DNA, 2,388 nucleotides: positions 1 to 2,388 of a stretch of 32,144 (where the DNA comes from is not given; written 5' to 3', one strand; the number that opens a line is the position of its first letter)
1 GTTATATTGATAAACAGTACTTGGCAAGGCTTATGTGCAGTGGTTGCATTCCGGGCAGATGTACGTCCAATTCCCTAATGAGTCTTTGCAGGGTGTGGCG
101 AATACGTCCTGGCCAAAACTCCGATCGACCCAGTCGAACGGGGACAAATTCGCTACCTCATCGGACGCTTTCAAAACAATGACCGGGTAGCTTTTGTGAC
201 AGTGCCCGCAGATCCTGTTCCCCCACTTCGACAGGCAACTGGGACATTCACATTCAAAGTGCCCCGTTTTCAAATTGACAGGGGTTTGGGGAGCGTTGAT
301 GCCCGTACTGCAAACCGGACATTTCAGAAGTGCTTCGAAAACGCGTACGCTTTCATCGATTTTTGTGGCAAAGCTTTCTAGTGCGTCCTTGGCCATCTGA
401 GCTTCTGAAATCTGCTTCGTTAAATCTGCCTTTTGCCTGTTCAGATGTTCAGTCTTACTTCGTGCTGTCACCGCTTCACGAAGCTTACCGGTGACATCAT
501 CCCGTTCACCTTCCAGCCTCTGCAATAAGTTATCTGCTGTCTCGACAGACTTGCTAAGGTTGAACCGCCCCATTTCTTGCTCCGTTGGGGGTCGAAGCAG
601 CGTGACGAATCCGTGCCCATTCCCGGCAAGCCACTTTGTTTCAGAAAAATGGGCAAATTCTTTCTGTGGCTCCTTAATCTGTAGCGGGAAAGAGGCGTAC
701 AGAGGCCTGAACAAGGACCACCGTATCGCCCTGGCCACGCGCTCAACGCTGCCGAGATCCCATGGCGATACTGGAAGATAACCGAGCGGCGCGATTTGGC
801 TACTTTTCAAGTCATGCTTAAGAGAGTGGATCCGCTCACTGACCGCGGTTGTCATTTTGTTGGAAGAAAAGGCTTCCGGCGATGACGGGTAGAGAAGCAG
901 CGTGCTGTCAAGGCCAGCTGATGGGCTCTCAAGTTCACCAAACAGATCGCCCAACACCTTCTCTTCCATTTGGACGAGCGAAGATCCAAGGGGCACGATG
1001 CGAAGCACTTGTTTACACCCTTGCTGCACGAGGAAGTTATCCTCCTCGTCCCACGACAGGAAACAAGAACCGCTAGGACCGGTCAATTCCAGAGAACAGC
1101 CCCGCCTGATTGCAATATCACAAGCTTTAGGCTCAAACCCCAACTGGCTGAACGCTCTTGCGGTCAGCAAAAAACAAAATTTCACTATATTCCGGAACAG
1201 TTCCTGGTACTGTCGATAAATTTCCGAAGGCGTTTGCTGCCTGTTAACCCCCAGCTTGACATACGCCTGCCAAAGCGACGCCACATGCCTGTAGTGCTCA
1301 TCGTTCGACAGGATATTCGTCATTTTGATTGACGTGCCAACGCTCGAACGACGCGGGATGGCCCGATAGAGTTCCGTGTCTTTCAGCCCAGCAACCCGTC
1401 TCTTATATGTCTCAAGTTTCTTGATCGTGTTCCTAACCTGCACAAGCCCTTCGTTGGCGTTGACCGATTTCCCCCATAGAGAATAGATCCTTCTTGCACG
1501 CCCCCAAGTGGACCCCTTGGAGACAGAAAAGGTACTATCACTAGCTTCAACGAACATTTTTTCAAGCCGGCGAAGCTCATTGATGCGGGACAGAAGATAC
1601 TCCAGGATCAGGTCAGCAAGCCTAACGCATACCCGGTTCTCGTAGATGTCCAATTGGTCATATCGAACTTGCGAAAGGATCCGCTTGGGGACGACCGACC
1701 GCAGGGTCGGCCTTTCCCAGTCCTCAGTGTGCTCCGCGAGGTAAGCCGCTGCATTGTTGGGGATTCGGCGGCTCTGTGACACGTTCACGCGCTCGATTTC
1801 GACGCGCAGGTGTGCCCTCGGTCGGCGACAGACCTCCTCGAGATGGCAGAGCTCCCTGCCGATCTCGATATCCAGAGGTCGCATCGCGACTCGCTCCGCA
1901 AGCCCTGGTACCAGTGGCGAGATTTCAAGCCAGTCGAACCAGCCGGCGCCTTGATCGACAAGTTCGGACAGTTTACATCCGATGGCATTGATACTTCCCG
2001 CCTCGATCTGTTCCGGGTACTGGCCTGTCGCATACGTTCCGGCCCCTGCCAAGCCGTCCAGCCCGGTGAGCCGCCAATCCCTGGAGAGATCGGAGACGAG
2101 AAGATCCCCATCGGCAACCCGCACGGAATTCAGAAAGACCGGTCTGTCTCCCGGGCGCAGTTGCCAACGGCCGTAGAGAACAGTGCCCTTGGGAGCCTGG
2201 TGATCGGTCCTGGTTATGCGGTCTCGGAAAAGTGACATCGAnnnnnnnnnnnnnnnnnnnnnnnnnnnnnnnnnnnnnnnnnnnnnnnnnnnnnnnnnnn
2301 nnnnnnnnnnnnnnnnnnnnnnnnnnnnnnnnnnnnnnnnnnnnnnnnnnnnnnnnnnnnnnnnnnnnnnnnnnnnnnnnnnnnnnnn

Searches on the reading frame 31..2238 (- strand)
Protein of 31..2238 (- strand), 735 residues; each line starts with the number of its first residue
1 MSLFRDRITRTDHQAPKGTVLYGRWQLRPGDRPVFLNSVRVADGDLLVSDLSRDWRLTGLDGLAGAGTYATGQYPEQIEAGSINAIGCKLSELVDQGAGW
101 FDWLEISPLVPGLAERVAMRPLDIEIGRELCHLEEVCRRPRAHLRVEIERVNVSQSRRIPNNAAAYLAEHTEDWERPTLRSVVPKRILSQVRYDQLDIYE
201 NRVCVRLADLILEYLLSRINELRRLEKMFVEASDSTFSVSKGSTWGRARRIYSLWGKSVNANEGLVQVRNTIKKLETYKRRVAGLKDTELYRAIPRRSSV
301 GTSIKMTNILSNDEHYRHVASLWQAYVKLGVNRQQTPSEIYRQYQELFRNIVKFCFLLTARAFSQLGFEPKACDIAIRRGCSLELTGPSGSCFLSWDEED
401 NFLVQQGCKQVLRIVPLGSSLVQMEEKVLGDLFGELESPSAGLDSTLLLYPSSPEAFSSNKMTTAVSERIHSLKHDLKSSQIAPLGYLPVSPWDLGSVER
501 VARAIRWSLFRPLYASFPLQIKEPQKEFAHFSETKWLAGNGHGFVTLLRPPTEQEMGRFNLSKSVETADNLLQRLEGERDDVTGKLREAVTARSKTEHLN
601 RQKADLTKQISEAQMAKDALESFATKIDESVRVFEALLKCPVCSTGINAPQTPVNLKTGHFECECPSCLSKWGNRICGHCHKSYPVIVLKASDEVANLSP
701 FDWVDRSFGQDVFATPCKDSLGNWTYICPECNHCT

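Call 4: search_protein_families(library=pfam, proteins=[window:31-2238:-], max_evalue=0.01)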
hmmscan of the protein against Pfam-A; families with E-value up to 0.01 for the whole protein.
window:31-2238:- (735 aa): 0 families

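Call 5: search_protein_families(library=ncbifam, proteins=[window:31-2238:-], max_evalue=0.01)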
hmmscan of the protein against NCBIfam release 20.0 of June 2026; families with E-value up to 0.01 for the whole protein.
window:31-2238:- (735 aa): 1 family
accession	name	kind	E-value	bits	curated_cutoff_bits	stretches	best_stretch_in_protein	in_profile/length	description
NF045487.1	ASRP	equivalog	0.0091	14.6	300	0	562-648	210-311/593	archaea-specific SMC-related protein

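Call 7: search_protein_families(library=padloc, proteins=[window:31-2238:-], max_evalue=0.01)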
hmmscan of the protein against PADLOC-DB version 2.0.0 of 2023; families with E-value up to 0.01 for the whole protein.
window:31-2238:- (735 aa): 1 family
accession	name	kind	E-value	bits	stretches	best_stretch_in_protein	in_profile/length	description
PDLC03868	LmuB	-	0.0058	12.9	1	562-646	413-502/1035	-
